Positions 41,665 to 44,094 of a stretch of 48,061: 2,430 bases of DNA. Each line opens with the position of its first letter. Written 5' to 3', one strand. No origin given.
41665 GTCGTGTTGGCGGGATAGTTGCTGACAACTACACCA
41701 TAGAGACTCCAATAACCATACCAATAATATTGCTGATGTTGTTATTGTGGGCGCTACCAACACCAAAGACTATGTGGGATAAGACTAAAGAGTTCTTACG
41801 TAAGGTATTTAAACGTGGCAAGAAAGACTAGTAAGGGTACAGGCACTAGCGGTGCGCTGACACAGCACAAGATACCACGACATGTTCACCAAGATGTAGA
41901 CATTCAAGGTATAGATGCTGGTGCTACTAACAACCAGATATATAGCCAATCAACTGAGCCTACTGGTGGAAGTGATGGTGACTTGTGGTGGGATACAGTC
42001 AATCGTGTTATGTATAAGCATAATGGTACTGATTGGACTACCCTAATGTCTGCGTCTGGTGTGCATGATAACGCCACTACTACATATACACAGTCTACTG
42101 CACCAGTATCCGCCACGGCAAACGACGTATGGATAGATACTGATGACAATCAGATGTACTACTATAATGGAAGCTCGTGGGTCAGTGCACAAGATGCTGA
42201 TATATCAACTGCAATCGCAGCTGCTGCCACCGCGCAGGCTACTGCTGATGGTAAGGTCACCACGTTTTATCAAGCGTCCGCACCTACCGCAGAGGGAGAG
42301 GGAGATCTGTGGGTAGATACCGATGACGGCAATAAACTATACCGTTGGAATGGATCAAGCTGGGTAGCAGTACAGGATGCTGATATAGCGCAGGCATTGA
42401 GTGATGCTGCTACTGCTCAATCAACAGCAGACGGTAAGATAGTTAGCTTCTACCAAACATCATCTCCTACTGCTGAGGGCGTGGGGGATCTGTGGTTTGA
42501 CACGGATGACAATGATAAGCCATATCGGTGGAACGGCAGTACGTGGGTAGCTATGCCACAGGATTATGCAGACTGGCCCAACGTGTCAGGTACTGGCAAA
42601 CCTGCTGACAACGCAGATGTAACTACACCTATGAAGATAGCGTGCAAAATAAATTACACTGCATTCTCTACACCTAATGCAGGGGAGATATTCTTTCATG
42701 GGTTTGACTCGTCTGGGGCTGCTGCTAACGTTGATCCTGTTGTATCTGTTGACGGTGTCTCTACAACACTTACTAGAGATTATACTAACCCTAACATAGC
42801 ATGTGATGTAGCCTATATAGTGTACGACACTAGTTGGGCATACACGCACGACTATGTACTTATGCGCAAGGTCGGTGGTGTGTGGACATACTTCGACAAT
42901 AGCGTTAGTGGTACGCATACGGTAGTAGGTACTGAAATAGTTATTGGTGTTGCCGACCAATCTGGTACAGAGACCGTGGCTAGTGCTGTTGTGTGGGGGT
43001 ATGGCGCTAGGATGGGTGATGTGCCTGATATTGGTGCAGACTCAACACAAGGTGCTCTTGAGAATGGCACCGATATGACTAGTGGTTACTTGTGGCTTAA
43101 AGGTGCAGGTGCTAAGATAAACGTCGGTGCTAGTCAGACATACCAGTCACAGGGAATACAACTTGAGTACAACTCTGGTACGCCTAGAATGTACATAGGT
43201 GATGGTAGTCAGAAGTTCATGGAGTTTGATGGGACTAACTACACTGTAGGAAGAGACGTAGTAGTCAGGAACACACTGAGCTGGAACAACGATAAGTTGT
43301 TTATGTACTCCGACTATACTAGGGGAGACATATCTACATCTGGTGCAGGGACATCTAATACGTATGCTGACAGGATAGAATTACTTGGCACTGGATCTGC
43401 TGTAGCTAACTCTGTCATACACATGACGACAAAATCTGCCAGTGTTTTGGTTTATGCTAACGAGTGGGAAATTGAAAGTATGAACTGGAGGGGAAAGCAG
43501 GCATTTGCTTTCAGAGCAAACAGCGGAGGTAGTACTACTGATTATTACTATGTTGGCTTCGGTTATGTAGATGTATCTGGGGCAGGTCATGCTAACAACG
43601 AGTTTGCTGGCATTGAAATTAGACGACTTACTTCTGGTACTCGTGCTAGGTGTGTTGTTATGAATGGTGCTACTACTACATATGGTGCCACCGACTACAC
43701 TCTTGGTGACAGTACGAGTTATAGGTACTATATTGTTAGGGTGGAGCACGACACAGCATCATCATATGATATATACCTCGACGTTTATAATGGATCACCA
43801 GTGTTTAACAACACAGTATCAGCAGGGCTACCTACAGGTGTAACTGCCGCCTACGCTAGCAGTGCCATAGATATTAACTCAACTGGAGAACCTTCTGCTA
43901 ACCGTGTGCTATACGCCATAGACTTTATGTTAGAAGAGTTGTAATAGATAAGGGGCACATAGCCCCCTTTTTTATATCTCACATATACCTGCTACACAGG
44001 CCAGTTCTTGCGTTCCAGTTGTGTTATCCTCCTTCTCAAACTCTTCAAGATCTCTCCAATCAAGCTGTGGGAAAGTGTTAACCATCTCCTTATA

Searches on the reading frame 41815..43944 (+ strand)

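Call 93: search_protein_families(library=phrogs, proteins=[window:41815-43944:+], max_evalue=0.00001)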
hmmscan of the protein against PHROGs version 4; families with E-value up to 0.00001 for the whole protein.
window:41815-43944:+ (709 aa): 4 families
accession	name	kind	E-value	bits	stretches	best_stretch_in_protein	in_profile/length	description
phrog_33754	-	unknown function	1.5e-16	61.2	2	131-189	91-150/555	-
phrog_25191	-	unknown function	5e-09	35.6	1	148-197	539-589/855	-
phrog_3095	-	other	5.2e-08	33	0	119-196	332-413/659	tail protein with endopeptidase activity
phrog_8309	-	unknown function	5.6e-08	33.3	0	93-147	22-74/312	-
